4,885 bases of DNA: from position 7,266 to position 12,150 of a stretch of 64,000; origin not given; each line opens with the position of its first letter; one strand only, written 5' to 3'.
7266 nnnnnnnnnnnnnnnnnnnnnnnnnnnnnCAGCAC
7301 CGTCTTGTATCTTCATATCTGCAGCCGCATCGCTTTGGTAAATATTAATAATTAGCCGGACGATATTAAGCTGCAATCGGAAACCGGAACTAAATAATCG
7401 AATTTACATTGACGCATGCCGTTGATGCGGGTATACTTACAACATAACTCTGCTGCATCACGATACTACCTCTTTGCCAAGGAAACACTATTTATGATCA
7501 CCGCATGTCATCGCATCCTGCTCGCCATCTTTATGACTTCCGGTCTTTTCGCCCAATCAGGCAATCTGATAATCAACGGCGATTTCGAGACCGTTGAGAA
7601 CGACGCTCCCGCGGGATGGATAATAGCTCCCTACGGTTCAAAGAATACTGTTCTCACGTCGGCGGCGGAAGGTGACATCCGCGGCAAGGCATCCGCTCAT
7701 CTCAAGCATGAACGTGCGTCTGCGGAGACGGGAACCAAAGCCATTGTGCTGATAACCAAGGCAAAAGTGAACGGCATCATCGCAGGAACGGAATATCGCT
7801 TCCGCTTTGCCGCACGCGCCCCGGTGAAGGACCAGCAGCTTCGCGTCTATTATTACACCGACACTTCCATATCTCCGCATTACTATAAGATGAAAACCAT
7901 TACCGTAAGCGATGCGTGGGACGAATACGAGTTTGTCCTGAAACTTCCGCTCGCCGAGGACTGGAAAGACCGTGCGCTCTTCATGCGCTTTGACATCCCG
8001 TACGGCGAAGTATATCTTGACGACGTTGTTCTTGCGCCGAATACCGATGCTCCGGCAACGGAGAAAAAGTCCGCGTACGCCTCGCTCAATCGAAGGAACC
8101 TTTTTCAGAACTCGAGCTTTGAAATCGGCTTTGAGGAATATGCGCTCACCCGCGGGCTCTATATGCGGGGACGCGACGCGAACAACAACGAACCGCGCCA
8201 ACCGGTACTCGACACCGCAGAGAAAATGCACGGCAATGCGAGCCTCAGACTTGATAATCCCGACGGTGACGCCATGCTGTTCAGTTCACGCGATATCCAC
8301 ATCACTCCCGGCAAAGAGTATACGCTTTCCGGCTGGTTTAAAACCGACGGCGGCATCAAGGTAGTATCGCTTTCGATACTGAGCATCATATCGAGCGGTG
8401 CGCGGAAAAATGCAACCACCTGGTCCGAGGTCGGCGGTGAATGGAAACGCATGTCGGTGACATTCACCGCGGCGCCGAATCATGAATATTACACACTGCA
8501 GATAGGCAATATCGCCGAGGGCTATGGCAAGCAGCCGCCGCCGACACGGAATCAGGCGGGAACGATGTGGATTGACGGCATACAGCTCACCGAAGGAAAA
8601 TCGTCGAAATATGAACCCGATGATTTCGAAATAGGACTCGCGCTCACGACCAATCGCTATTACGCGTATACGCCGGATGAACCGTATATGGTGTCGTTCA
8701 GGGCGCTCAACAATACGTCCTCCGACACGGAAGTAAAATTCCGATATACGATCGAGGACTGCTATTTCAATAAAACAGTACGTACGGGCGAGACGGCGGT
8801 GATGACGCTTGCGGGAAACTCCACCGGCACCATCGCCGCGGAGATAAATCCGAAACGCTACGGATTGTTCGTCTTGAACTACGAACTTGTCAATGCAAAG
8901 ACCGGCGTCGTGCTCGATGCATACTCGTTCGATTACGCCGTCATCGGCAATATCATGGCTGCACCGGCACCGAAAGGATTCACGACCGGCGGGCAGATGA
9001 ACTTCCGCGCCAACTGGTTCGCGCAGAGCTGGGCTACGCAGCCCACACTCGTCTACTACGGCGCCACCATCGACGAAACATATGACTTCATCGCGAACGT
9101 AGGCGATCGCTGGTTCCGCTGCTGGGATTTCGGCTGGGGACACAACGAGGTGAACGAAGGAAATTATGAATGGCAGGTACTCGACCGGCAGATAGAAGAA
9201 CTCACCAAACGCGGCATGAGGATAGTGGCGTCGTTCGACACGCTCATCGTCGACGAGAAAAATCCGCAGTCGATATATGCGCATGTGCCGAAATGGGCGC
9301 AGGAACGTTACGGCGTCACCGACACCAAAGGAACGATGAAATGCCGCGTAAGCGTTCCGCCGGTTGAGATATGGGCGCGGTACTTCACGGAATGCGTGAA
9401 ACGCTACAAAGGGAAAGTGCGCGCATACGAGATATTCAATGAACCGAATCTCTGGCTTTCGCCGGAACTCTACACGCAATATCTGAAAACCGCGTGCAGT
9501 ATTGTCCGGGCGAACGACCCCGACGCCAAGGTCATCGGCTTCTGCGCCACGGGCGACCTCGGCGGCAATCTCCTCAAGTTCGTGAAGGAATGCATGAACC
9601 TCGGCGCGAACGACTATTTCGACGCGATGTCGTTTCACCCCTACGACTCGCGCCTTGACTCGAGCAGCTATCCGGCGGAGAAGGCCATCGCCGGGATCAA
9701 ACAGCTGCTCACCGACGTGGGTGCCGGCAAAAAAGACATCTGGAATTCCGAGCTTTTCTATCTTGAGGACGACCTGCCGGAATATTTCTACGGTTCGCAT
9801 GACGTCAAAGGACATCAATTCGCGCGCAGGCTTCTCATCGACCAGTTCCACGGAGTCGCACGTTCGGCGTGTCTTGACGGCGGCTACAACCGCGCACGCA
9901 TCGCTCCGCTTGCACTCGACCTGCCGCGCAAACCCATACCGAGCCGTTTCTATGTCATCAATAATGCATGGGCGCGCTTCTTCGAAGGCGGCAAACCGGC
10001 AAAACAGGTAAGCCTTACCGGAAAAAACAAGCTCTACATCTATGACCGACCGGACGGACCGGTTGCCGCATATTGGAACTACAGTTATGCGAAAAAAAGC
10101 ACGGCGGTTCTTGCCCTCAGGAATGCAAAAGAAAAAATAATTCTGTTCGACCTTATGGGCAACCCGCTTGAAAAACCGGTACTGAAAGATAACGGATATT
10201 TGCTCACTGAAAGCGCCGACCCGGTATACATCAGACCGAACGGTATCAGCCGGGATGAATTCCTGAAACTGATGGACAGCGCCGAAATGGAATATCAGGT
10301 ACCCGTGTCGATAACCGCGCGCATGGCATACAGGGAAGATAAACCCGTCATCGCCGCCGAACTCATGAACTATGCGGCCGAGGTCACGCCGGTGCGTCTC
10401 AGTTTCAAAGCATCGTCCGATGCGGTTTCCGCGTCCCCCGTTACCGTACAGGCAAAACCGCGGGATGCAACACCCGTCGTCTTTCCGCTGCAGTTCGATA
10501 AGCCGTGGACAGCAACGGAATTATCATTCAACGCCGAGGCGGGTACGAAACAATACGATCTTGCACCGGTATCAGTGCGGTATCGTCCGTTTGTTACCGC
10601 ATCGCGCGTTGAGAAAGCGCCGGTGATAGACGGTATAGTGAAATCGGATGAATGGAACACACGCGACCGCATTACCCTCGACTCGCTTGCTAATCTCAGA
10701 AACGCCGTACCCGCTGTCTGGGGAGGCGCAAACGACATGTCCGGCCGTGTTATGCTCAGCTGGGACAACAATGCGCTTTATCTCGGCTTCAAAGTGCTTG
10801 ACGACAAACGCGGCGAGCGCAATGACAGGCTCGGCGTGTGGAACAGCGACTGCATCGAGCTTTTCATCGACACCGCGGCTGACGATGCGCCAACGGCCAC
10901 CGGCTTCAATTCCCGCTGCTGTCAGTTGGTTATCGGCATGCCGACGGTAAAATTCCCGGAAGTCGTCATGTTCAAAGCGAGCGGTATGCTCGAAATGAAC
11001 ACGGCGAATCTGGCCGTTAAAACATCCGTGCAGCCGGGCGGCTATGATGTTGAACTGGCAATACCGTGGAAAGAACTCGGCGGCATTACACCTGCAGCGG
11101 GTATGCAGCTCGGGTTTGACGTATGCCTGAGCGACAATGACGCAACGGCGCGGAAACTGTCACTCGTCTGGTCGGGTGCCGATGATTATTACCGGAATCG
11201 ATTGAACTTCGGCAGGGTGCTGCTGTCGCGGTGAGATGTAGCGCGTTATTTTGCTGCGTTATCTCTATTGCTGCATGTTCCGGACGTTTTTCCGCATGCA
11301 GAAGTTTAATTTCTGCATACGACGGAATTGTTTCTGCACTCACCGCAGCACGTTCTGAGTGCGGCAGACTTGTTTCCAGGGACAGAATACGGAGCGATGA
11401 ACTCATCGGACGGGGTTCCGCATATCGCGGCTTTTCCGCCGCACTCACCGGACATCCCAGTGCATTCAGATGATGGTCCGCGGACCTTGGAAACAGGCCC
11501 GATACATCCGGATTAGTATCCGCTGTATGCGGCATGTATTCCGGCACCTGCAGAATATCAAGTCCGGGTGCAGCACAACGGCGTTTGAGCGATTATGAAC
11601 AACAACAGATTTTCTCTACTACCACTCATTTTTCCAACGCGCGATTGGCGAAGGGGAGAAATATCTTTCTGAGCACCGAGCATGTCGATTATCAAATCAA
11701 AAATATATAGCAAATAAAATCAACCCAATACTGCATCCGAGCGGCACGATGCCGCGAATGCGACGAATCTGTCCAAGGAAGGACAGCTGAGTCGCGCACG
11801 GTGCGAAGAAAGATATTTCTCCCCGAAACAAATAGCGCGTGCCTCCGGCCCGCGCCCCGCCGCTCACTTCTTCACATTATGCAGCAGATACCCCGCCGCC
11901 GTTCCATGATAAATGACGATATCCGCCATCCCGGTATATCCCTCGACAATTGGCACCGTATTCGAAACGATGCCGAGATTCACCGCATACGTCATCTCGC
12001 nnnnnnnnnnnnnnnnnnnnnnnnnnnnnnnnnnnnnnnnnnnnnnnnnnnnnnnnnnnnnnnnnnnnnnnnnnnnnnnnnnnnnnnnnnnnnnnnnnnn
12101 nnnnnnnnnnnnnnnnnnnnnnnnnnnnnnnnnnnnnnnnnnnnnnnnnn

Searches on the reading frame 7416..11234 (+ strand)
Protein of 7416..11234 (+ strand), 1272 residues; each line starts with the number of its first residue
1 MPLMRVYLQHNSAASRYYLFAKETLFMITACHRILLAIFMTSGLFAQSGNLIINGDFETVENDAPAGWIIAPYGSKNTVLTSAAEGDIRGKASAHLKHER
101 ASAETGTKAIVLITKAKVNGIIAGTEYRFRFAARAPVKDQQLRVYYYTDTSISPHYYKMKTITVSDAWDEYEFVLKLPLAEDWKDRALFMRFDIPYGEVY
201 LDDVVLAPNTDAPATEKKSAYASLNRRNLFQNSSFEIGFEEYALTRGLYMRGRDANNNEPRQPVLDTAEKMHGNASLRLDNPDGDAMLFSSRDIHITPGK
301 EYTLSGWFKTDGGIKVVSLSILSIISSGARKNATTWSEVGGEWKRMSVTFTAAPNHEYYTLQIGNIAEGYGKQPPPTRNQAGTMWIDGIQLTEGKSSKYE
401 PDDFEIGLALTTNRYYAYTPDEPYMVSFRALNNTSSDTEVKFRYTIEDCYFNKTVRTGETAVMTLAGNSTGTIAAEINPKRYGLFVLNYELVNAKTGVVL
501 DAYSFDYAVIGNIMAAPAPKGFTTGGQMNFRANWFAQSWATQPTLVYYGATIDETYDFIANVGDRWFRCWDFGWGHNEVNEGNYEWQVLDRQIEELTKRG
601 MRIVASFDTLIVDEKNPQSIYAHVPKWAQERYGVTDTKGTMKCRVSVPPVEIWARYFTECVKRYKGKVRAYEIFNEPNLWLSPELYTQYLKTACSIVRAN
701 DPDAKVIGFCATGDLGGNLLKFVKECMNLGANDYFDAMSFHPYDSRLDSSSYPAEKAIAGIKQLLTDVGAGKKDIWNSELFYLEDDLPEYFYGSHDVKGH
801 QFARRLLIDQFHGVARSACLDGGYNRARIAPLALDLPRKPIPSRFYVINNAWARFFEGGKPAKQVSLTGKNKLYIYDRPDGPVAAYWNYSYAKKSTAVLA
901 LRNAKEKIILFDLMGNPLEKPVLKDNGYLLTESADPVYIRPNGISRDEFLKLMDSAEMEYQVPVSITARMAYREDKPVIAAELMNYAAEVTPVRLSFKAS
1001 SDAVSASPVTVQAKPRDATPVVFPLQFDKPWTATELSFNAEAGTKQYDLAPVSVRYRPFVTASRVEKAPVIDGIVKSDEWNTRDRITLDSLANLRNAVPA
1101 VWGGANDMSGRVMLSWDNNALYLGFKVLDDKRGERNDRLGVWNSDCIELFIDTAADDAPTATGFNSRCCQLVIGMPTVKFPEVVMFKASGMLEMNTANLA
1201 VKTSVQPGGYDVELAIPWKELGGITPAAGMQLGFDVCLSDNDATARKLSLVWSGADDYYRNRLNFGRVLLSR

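Call 45: search_protein_families(library=pfam, proteins=[window:7416-11234:+], max_evalue=0.001)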
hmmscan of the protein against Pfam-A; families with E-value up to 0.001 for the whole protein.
window:7416-11234:+ (1272 aa): 2 families
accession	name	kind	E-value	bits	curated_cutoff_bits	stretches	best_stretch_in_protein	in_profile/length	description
PF06452.16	CBM9_1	-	5.8e-20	72.4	23.4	1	1071-1271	1-183/185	Carbohydrate family 9 binding domain-like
PF02018.23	CBM_4_9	-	2.3e-13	51.1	25.9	2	286-357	49-123/136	Carbohydrate binding domain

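Call 79: find_homologous_proteins(query=window:7416-11234:+, max_evalue=1e-10)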
Query window:7416-11234:+ (1272 aa): 3 proteins with E <= 1e-10 among 8000 candidates.
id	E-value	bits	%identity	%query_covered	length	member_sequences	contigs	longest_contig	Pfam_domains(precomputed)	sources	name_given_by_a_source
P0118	0.0e+0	2912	100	98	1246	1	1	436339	PF06452.17,PF02018.24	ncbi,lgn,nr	ncbi:MAG: hypothetical protein HZC28_17120 [Spirochaetes bacterium]|nr:hypothetical protein [Spiroch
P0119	0.0e+0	2250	77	97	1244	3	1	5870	PF06452.17,PF02018.24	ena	-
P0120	0.0e+0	1853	64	97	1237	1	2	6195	PF06452.17,PF02018.24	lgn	-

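Call 80: find_encoding_contigs(protein=P0119, flank=10000, max_places=6)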
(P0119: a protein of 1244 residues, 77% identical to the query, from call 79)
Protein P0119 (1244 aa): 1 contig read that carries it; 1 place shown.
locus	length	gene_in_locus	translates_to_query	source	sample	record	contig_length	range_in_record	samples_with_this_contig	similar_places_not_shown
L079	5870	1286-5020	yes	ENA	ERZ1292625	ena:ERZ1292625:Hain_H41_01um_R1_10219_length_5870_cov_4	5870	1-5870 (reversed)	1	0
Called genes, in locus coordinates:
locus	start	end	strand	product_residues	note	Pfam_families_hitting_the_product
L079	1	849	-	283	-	?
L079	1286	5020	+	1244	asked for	PF02018:CBM_4_9 (faint), PF06452:CBM9_1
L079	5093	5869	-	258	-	?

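Call 81: find_encoding_contigs(protein=P0120, flank=10000, max_places=6)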
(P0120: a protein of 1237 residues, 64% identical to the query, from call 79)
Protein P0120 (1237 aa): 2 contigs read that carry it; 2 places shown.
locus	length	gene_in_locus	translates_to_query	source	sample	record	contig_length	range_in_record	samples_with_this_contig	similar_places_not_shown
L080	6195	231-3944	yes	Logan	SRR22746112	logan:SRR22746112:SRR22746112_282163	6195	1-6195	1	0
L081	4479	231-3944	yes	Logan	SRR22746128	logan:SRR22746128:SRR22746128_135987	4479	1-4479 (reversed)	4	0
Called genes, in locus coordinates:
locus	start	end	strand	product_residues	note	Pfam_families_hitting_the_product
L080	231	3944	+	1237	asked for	PF02018:CBM_4_9 (faint), PF06452:CBM9_1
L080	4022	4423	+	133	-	PF13596:PAS_10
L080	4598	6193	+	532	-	?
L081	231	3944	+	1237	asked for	PF02018:CBM_4_9 (faint), PF06452:CBM9_1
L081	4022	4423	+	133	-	PF13596:PAS_10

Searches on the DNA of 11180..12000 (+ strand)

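Call 8: search_rna_families(source=window, start=11400, end=12000, threshold=evalue, max_evalue=10, show_alignments=3)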
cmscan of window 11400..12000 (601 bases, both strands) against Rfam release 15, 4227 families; matches with E-value up to 10: 2.
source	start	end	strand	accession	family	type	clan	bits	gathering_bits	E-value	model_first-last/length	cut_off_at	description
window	11653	11824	-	RF04104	MIR918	Gene; miRNA;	-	14.3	268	5.7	1-265/265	no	MIR918 microRNA precursor family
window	11818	11862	-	RF03006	M23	Gene; sRNA;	-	14.2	41.2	9.6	1-53/53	no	M23 RNA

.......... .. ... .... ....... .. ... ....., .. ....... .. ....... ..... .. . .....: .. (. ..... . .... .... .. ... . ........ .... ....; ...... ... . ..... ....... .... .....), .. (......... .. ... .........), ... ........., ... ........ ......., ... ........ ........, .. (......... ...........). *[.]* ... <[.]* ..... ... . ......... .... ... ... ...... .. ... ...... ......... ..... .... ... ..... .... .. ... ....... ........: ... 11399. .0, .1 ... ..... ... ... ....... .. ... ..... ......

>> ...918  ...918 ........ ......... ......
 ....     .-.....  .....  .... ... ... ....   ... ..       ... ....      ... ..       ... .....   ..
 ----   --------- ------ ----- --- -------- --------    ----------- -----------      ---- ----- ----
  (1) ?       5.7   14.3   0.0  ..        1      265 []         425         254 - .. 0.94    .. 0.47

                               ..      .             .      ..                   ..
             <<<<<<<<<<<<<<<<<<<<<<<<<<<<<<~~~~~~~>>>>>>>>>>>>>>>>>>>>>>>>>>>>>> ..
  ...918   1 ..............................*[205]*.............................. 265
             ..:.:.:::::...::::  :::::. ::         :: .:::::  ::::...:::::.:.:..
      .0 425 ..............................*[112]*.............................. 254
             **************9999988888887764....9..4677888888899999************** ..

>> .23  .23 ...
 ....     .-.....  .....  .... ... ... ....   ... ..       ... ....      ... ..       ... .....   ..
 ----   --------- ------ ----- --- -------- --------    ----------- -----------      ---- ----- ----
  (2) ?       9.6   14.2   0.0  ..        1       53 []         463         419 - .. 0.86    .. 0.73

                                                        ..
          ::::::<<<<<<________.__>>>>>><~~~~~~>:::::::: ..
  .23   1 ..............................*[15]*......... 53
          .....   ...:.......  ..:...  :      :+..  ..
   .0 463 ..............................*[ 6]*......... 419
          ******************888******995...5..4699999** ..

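Call 42: search_rna_families(source=window, start=11180, end=11640, threshold=evalue, max_evalue=10, show_alignments=2)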
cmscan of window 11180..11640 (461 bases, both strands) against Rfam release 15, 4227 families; matches with E-value up to 10: 2.
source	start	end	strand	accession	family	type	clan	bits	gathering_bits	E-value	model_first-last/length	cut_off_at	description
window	11209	11304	-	RF02887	mgtC_leader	Cis-reg; leader;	-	15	48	1.9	1-114/114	no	Salmonella mgtC leader RNA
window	11261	11368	-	RF00415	SNORA30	Gene; snRNA; snoRNA; HACA-box;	-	14.7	90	2.9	1-129/129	no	Small nucleolar RNA SNORA30/SNORA37 family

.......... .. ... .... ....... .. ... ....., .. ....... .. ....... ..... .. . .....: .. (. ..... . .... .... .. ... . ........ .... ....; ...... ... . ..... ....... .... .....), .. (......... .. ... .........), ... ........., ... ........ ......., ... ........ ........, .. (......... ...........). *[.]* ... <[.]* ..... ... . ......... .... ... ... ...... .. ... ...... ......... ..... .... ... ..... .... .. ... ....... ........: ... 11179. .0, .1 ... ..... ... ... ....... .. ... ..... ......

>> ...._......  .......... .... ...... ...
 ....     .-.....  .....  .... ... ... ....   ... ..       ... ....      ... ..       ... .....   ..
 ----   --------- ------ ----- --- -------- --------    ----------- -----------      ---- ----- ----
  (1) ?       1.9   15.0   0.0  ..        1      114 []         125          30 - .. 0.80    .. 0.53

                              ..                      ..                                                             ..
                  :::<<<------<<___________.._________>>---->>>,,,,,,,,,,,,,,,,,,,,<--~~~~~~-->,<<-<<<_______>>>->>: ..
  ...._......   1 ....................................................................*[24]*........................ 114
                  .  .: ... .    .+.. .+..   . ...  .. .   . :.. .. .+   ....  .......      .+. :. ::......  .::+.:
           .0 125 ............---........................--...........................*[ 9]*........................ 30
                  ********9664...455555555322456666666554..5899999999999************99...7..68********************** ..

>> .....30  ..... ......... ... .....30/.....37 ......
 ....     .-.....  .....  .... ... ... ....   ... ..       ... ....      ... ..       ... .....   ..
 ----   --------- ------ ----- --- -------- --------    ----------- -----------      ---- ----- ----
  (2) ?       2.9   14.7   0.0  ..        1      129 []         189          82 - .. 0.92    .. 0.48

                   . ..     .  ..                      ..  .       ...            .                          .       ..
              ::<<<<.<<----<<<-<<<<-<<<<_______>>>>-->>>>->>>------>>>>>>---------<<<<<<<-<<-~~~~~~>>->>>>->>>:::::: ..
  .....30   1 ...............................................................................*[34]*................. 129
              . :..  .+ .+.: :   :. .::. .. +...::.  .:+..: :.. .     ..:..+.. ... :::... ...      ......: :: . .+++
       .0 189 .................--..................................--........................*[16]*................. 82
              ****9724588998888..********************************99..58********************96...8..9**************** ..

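Call 58: search_dna_similar(query=window:11235-11575:+, collection=plasmids, mode=distant, max_evalue=0.1)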
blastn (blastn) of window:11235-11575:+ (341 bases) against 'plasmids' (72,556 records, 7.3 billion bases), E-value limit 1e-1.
No match.

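Call 69: search_dna_similar(query=window:11570-11866:+, collection=phages, mode=distant, max_evalue=0.1)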
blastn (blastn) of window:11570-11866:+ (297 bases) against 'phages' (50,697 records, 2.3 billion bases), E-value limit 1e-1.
No match.

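Call 70: search_dna_similar(query=window:11570-11866:+, collection=plasmids, mode=distant, max_evalue=0.1)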
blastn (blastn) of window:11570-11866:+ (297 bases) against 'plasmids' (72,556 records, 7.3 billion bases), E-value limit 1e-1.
No match.

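Call 90: search_dna_similar(query=window:11682-11740:+, collection=phages, mode=distant, max_evalue=10, max_rows=8)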
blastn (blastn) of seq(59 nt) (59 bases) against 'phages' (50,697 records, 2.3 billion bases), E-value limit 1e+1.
Records with a match: 47; places in all: 47; records where one place covers at least 80% of the query: 0.
Best place of each record, by identity: >=99% 13; 95-99% 3; 90-95% 11; 80-90% 19; 60-80% 1.
By first word of the organism name: Prevotella 9; Polaribacter 6; Bacteriophage 5; Lactococcus 4; uncultured 4; Listeria 3; Sulfolobus 2; Mammaliicoccus 2; Clostridium 2; Leuconostoc 2; and 7 more.
By host as written in the record: - 9; Prevotella sp. 9; Polaribacter sp. R2A056_3_33 6; Listeria monocytogenes 3; Sulfolobus islandicus 2; Lactococcus lactis DGCC7271 2; Lactococcus lactis 2; Clostridium perfringens 2; and 10 more.
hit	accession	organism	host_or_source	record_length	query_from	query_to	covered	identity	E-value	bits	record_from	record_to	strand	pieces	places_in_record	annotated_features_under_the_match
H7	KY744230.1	Sulfolobus islandicus rod-shaped virus 10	Sulfolobus islandicus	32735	4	42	66%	82.1%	1e+0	37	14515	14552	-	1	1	hypothetical protein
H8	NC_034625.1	Sulfolobus islandicus rod-shaped virus 10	Sulfolobus islandicus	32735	4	42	66%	82.1%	1e+0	37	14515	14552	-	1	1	hypothetical protein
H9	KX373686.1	Lactococcus phage D4412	Lactococcus lactis DGCC7271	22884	13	49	63%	81.6%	5e+0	35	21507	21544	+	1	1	capsid and scaffold protein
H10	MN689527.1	Lactococcus phage CHPC967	Lactococcus lactis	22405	13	49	63%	81.6%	5e+0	35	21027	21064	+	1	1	capsid and scaffold protein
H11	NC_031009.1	Lactococcus phage D4412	Lactococcus lactis DGCC7271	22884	13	49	63%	81.6%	5e+0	35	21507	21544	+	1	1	virion structural protein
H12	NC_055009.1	Lactococcus phage CHPC967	Lactococcus lactis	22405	13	49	63%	81.6%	5e+0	35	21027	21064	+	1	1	virion structural protein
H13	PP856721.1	Salmonella phage vB_SEnST11_KE22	Salmonella enterica subsp. enterica ...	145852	1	38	64%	78.9%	5e+0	34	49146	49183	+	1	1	hypothetical protein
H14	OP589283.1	Shewanella phage FishSpeaker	Shewanella oneidensis MR-1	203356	14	47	58%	85.7%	5e+0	35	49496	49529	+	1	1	hypothetical protein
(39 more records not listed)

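Call 99: build_rna_model(alignment_id=A4, structure=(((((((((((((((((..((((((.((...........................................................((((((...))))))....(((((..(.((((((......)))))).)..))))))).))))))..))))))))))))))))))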
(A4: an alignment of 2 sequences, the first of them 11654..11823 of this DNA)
Model R1 built from alignment A4 (2 sequences, 170 columns); structure: as given.
model positions 170; base pairs 43; branch points 1; effective number of sequences 0.98; information 0.59 bits per position. Calibrated on 0.2 Mb of random sequence (short: E-values are rough).
structure used (alignment columns):
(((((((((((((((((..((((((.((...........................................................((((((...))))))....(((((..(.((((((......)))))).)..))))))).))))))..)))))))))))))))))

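Call 100: search_with_rna_model(model_id=R1, source=window, filters=off, max_evalue=10)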
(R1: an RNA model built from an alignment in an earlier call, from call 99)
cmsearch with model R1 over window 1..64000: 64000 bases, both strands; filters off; matches with E-value up to 10: 42.
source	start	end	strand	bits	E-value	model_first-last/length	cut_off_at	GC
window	11654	11823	+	199.8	3.5e-44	1-170/170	no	0.46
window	49825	49993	-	196.1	2.4e-43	1-170/170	no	0.5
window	49825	49993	+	51.2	3.6e-10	1-170/170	no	0.5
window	11654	11823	-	50.1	6.6e-10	1-170/170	no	0.46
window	50489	50522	-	14.1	0.11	1-170/170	no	0.56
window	50489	50522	+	11.3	0.49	1-170/170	no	0.56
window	45709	45862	+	11.2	0.51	1-170/170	no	0.48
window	8434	8470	+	9.4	1.3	1-170/170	no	0.57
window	8434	8470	-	9.4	1.4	1-170/170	no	0.57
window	49078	49186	-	8.5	2.1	1-170/170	no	0.46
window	56119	56242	-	8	2.8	1-170/170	no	0.56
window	18610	18651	-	7.6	3.3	1-170/170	no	0.74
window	31447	31496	-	7.6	3.5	1-170/170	no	0.54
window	17833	17881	-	7.5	3.7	1-170/170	no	0.43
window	45551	45609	-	7.2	4.2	1-170/170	no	0.58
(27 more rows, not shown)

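Call 101: search_with_rna_model(model_id=R1, sources=[L068, L069, L070, L071, L072, L077, L078, L079, L080, L081, L073], filters=default, max_evalue=10)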
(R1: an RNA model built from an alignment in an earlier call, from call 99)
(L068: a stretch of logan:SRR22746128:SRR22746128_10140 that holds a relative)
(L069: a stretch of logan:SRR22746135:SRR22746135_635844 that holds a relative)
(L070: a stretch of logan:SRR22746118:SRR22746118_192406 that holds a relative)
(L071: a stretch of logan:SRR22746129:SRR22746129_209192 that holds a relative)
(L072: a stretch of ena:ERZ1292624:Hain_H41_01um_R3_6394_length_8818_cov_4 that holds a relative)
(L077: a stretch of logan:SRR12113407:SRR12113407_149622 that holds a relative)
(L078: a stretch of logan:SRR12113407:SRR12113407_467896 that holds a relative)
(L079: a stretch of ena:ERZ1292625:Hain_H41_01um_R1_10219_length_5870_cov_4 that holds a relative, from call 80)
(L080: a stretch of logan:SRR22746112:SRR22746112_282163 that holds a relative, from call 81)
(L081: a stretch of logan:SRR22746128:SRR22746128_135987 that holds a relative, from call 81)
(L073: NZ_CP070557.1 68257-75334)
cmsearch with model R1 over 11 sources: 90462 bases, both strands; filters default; matches with E-value up to 10: 3.
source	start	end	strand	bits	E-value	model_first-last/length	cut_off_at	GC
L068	7699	7760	+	7.9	4.1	1-170/170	no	0.5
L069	941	1002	+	7.9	4.1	1-170/170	no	0.5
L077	3437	3469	-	6.5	8.7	107-142/170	no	0.7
